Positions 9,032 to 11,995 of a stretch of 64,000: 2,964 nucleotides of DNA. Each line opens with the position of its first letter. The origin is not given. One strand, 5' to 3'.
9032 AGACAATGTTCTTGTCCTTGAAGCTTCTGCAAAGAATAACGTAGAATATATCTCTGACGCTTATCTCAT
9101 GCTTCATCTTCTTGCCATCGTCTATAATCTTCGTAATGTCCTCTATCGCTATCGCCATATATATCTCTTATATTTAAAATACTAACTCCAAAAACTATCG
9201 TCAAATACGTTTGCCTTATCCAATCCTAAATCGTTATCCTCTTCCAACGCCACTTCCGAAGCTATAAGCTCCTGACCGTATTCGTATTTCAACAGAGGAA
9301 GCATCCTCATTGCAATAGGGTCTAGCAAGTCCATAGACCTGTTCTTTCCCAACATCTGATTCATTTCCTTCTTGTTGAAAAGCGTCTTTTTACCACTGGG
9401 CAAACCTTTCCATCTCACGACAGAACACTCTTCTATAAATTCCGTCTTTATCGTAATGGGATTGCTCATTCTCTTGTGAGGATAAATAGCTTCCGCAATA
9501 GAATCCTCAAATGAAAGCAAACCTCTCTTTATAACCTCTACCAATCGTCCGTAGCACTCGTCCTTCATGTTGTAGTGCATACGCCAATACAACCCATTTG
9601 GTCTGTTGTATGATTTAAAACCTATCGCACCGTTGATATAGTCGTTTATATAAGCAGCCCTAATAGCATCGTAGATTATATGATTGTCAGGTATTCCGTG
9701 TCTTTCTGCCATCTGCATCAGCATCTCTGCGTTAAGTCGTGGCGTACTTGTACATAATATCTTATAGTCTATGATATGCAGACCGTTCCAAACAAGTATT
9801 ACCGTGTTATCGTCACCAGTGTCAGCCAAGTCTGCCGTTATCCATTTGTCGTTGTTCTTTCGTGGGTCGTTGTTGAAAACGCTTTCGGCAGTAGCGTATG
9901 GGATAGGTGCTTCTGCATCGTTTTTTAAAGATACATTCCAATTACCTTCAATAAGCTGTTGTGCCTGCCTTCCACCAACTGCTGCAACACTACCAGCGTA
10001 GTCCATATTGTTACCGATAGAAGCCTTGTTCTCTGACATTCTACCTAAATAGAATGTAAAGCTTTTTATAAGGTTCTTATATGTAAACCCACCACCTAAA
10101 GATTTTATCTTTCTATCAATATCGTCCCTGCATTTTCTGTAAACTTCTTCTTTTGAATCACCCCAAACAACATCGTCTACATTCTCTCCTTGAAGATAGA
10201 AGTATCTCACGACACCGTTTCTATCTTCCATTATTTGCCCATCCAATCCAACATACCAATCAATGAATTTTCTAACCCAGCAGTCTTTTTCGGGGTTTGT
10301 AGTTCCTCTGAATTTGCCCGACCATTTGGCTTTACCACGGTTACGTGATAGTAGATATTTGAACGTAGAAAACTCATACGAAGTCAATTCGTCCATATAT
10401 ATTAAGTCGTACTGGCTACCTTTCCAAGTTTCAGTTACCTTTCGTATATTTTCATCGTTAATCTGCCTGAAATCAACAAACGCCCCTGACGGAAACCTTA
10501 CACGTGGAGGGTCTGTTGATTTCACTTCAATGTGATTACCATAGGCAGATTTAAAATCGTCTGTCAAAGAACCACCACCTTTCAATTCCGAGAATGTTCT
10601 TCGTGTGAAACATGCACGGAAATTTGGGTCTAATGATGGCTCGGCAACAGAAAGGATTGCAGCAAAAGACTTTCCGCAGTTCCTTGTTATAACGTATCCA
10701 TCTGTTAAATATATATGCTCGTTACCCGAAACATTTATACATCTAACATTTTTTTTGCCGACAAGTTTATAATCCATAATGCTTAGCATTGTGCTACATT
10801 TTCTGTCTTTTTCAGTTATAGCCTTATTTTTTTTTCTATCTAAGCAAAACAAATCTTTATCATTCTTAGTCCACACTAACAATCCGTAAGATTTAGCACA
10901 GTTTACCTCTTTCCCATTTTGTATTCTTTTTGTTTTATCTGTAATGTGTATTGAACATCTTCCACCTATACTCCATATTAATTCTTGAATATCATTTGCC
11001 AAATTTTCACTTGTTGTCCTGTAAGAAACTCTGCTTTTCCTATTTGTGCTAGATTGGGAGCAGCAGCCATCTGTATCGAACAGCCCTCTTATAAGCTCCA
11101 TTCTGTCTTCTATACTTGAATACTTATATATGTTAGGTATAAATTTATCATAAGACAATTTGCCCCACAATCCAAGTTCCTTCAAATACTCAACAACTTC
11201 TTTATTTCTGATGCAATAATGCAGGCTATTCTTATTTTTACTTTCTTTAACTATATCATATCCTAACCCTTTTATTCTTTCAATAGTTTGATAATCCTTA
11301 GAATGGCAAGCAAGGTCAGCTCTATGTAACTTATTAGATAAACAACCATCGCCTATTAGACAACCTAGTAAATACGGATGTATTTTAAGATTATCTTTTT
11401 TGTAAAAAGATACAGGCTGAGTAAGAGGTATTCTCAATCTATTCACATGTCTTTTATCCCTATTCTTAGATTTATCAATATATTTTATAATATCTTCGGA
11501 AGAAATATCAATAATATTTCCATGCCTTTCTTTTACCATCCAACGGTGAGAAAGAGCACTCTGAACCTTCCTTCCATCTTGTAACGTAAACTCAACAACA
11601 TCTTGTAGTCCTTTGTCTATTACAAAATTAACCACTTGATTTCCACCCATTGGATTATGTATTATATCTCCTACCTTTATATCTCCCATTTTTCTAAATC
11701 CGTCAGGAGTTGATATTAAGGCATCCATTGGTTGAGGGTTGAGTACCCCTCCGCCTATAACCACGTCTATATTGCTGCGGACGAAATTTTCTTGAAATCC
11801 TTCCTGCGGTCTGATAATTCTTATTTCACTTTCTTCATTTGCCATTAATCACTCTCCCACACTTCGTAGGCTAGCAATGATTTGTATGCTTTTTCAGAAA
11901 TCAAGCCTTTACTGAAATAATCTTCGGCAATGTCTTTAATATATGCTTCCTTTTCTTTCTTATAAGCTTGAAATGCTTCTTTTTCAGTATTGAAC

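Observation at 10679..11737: Intein in the terminase Walker A loop with a class-3 (Trp/Cys/Thr) signature and a non-nucleophilic first residue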

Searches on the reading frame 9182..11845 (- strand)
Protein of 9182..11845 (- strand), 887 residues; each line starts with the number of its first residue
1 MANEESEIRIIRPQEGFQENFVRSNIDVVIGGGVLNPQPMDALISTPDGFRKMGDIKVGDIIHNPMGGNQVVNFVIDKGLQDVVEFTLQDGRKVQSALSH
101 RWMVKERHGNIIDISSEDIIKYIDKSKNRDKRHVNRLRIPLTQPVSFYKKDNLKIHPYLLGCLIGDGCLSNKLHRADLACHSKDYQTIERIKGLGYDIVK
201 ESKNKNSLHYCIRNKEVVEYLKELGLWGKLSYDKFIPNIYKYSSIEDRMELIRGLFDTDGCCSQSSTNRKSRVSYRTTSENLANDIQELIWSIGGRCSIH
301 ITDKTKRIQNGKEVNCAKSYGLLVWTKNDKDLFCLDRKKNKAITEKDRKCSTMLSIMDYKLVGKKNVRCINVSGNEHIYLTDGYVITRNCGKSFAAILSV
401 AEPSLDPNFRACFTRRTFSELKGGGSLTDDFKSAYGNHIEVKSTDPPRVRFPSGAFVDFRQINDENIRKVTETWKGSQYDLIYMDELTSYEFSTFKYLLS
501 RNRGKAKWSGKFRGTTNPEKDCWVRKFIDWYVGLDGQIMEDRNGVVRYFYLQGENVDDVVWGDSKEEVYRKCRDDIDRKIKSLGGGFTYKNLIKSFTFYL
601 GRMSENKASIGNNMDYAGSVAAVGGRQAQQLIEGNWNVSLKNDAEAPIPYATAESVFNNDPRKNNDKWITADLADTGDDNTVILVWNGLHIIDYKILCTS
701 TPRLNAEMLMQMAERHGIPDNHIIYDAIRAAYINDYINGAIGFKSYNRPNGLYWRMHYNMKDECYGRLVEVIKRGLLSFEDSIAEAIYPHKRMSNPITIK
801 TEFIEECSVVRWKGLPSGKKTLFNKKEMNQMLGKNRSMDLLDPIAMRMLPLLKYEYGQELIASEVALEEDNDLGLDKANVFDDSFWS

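Call 3: search_protein_families(library=pfam, proteins=[window:9182-11845:-], max_evalue=0.1)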
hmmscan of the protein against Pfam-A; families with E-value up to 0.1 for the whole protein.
window:9182-11845:- (887 aa): 3 families
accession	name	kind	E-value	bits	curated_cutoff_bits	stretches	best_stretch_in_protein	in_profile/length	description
PF14528.11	LAGLIDADG_3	-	1.5e-10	41.6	22.5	1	249-302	4-55/82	LAGLIDADG-like domain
PF03237.21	Terminase_6N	-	4e-06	27.1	22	1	387-532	5-150/215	Terminase large subunit, T4likevirus-type, N-terminal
PF00961.24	LAGLIDADG_1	-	0.023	16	23.1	0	174-223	29-84/102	LAGLIDADG endonuclease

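Call 6: search_dna_similar(query=window:9182-11845:-, collection=phages, mode=protein, max_rows=30)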
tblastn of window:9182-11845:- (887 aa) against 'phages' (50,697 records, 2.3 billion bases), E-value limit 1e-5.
Records with a match: 1941; places in all: 1984; records where one place covers at least 80% of the query: 2.
Best place of each record, by identity: <60% 1941.
By first word of the organism name: Escherichia 358; Mycobacterium 299; Pseudomonas 252; Salmonella 216; Vibrio 192; Rheinheimera 115; Klebsiella 62; Stx2a-converting 49; Erwinia 41; Acinetobacter 36; and 68 more.
By host as written in the record: - 281; Mycobacterium smegmatis mc2 155 229; Rheinheimera sp. BAL341 115; Escherichia coli 104; Pseudomonas aeruginosa 81; Escherichia coli K-12 MG1655 52; Mycobacterium smegmatis mc#155 34; Salmonella enterica subsp. enterica serovar Enteritidis 28; and 409 more.
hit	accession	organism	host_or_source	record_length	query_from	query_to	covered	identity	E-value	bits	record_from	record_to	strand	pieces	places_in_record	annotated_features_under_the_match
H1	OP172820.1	Parabacteroides phage PF672P2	Parabacteroides faecis DA672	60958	14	849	94%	29.8%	4e-101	352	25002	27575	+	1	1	hypothetical protein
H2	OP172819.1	Parabacteroides phage PF672P1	Parabacteroides faecis DA672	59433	14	847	94%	29.8%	3e-100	350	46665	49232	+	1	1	hypothetical protein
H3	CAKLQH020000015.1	Acinetobacter phage MD-2021a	not known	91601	11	636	71%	29.7%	1e-65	246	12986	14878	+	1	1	putative replication protein P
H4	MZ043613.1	Acinetobacter phage TaPaz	Acinetobacter baumannii NIPH601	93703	11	636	71%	29.7%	5e-65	244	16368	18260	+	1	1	large terminase subunit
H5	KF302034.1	Pseudoalteromonas phage HM1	Pseudoalteromonas sp. str. H71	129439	11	644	71%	26.7%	2e-54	212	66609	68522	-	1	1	record has no annotation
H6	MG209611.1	Aphanizomenon phage vB_AphaS-CL131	Aphanizomenon flos-aquae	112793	49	683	72%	25.6%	2e-31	139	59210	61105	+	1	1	terminase large subunit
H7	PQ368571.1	Escherichia phage ELT3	Escherichia coli str. K-12 substr. ...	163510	44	572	60%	25.5%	8e-21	105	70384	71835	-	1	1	terminase large subunit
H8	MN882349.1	Escherichia phage Ec_Makalu_003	Escherichia coli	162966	44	572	60%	25.1%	4e-20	102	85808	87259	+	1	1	large terminase protein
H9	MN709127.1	Escherichia phage Ec_Makalu_002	Escherichia coli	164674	44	572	60%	25.1%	4e-20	102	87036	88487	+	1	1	large terminase protein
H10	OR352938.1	Escherichia phage AV108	Escherichia coli ESBL091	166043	44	572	60%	24.9%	2e-20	103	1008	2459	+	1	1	terminase large subunit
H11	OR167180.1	Escherichia phage MIZ4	Escherichia coli B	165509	44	572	60%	24.9%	3e-20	103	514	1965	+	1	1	terminase large subunit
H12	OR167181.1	Escherichia phage MIZ5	Escherichia coli B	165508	44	572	60%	24.9%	3e-20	103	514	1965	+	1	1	terminase large subunit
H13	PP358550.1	Escherichia phage FL04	Escherichia coli str. K-12 substr. ...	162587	44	572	60%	24.9%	4e-20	102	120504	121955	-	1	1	replicative DNA helicase DnaB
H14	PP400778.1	Escherichia phage FL15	Escherichia coli str. K-12 substr. ...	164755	44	572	60%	24.9%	5e-20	102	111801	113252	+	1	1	replicative DNA helicase DnaB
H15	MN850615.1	Escherichia phage kvi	Escherichia coli K-12 MG1655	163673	44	572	60%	24.9%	5e-20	102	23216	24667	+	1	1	terminase DNA packaging enzyme large subunit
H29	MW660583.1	Bacteroides phage LoVEphage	Bacteroides sp.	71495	388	855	53%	26.1%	5e-35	151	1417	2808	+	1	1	large terminase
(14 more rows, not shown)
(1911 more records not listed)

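Call 7: get_annotated_region(hit=H1, flank=1500)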
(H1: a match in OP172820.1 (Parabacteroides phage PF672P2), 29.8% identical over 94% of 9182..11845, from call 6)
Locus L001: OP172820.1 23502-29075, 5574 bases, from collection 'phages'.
description: Parabacteroides phage PF672P2, complete genome.
organism: Parabacteroides phage PF672P2 (NCBI taxid 2968685)
taxonomy: Viruses; Duplodnaviria; Heunggongvirae; Uroviricota; Caudoviricetes
host: Parabacteroides faecis DA672; source: municipal sewage; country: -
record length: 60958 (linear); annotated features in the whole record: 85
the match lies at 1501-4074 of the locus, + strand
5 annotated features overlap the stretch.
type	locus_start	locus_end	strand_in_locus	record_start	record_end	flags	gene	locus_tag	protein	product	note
CDS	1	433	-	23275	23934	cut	-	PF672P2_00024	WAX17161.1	hypothetical protein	-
CDS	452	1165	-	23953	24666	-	-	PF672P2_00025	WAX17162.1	hypothetical protein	-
CDS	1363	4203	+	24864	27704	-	-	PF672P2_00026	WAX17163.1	hypothetical protein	-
CDS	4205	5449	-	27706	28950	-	-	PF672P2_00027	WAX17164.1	hypothetical protein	-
CDS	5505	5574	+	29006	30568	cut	-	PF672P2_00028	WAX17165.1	hypothetical protein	-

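Call 8: get_annotated_region(hit=H4, flank=1500)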
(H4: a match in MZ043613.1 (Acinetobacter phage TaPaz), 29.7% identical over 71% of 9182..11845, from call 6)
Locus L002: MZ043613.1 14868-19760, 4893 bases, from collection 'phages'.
description: Acinetobacter phage TaPaz, complete genome.
organism: Acinetobacter phage TaPaz (NCBI taxid 2834266)
taxonomy: Viruses; Duplodnaviria; Heunggongvirae; Uroviricota; Caudoviricetes
host: Acinetobacter baumannii NIPH601; source: waste water; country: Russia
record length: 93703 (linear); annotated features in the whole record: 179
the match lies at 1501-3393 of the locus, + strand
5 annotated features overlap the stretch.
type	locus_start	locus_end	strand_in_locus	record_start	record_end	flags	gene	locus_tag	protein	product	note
CDS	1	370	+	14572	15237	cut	-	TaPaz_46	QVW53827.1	hypothetical protein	-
CDS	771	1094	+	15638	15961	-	-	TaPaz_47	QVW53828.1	cell wall hydrolase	-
CDS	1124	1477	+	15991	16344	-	-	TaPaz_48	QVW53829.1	hypothetical protein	-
CDS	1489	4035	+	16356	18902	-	-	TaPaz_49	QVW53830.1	large terminase subunit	intein-containing protein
CDS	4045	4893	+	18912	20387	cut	-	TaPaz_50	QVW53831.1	portal protein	-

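Call 9: get_annotated_region(hit=H29, flank=1400)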
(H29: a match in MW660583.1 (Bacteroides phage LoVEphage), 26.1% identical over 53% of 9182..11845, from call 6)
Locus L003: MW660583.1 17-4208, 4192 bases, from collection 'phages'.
description: Bacteroides phage LoVEphage, complete genome.
organism: Bacteroides phage LoVEphage (NCBI taxid 2831678)
taxonomy: Viruses; Duplodnaviria; Heunggongvirae; Uroviricota; Caudoviricetes
host: Bacteroides sp.; source: -; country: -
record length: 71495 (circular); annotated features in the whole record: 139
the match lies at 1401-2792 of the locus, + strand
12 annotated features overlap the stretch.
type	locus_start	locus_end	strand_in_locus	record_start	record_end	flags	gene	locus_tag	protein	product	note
tRNA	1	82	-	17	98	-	-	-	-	tRNA-Tyr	-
tRNA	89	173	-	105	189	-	-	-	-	tRNA-Ser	-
tRNA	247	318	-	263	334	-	-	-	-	tRNA-Glu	-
tRNA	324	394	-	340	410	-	-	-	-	tRNA-Gln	-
tRNA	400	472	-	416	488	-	-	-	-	tRNA-Trp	-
tRNA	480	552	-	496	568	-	-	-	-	tRNA-Asn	-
tRNA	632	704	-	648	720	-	-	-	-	tRNA-Phe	-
tRNA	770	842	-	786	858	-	-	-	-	tRNA-Met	-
CDS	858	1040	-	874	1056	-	-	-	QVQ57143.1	cysteine-rich KTR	-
CDS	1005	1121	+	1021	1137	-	-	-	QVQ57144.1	hypothetical protein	Skeletal muscle LIM-protein 1 and half LIM domains: ZN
CDS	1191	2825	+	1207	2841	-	-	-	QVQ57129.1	large terminase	-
CDS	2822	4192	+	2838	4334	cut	-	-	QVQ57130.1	portal protein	-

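Call 33: search_protein_families(library=phrogs, proteins=[window:9182-11845:-], max_evalue=0.001)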
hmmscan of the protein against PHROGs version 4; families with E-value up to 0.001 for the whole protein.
window:9182-11845:- (887 aa): 10 families
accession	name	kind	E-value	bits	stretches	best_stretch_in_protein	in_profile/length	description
phrog_979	-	head and packaging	4e-46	158.9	1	320-641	115-411/642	terminase large subunit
phrog_19299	-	head and packaging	4.1e-34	119.1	1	42-399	37-394/702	terminase large subunit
phrog_9526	-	head and packaging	3.7e-21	76.8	1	384-634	30-268/280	terminase large subunit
phrog_36964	-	head and packaging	3.1e-18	66.2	1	42-398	97-443/890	terminase large subunit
phrog_30356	-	DNA, RNA and nucleotide metabolism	1.5e-17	64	1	41-297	389-632/823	helicase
phrog_510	-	DNA, RNA and nucleotide metabolism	1.2e-12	48.4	1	46-267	416-632/667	DNA primase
phrog_15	-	head and packaging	1.3e-12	47.9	1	36-287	78-335/1330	terminase large subunit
phrog_50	-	DNA, RNA and nucleotide metabolism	2.1e-12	47.9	1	33-171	84-218/570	DnaC-like helicase loader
phrog_4645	-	DNA, RNA and nucleotide metabolism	3.8e-12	46.9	1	122-329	75-277/308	endonuclease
phrog_38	-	head and packaging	9.6e-05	22.2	0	33-100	150-220/760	terminase large subunit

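Call 41: find_encoding_contigs(protein=window:9182-11845:-, flank=10000, max_places=4)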
Protein window:9182-11845:- (887 aa): 23 contigs read that carry it; 4 places shown.
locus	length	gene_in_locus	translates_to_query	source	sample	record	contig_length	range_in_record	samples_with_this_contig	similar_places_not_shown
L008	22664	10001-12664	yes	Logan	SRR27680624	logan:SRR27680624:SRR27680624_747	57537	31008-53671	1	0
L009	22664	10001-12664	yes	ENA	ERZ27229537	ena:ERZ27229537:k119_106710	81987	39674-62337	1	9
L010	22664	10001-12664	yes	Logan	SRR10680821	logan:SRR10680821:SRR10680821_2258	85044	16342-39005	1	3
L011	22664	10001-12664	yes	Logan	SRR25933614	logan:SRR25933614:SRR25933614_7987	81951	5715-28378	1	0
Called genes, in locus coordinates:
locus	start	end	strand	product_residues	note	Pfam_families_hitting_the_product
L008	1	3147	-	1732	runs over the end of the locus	PF20155:TMP_3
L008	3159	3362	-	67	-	-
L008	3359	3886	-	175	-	-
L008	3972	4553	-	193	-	-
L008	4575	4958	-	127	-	-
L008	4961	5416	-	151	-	-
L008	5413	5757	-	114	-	-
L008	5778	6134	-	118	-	-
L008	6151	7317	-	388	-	-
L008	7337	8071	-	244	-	-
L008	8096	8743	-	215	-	-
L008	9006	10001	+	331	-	PF05265:DUF723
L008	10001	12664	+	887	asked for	PF14528:LAGLIDADG_3, PF03237:Terminase_6N (weak)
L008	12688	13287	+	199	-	-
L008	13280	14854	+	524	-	PF05133:SPP1_portal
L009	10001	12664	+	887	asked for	PF14528:LAGLIDADG_3, PF03237:Terminase_6N (weak)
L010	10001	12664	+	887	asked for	PF14528:LAGLIDADG_3, PF03237:Terminase_6N (weak)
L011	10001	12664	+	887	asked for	PF14528:LAGLIDADG_3, PF03237:Terminase_6N (weak)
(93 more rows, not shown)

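Call 68: search_protein_families(library=ncbifam, proteins=[window:9182-11845:-], max_evalue=1)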
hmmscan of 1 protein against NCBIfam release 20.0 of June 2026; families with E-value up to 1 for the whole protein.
window:9182-11845:- (887 aa): 3 families
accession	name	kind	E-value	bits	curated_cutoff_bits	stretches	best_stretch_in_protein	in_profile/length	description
NF005852.0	PRK07773.1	equivalog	2.5e-14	52.5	780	1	75-308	445-673/886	replicative DNA helicase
NF007072.0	PRK09519.1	equivalog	3.8e-09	35.5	1024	1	214-315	426-531/790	intein-containing recombinase RecA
NF038098.1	GyrA_w_intein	exception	9.1e-08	30.4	1850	1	156-295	239-382/1232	intein-containing DNA gyrase subunit A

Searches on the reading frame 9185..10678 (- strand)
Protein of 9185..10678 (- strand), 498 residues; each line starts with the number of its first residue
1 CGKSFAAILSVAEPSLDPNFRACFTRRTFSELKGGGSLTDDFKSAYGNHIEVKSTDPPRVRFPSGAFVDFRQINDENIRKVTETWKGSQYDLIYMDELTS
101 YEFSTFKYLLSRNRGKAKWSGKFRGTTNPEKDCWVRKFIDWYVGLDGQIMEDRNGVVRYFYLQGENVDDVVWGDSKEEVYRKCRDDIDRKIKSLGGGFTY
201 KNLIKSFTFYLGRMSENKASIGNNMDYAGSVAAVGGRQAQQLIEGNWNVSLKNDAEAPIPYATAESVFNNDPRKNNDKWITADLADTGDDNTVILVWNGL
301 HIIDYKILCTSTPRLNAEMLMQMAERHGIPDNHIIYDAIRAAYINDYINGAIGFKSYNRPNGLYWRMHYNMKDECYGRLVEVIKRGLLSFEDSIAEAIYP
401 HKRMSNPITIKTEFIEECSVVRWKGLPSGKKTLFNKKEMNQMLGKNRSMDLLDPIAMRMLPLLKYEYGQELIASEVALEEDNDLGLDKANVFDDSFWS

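Call 51: find_related_loci(query=window:9185-10678:-, collection=genome_contigs, flank=3000)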
Query window:9185-10678:- (498 aa) in genome_contigs; peptide patterns used: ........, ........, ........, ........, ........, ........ (x = any residue, [..] = any of these).
32 stretches matched a pattern, but none encodes a relative of the query by tblastn (E <= 1e-3).
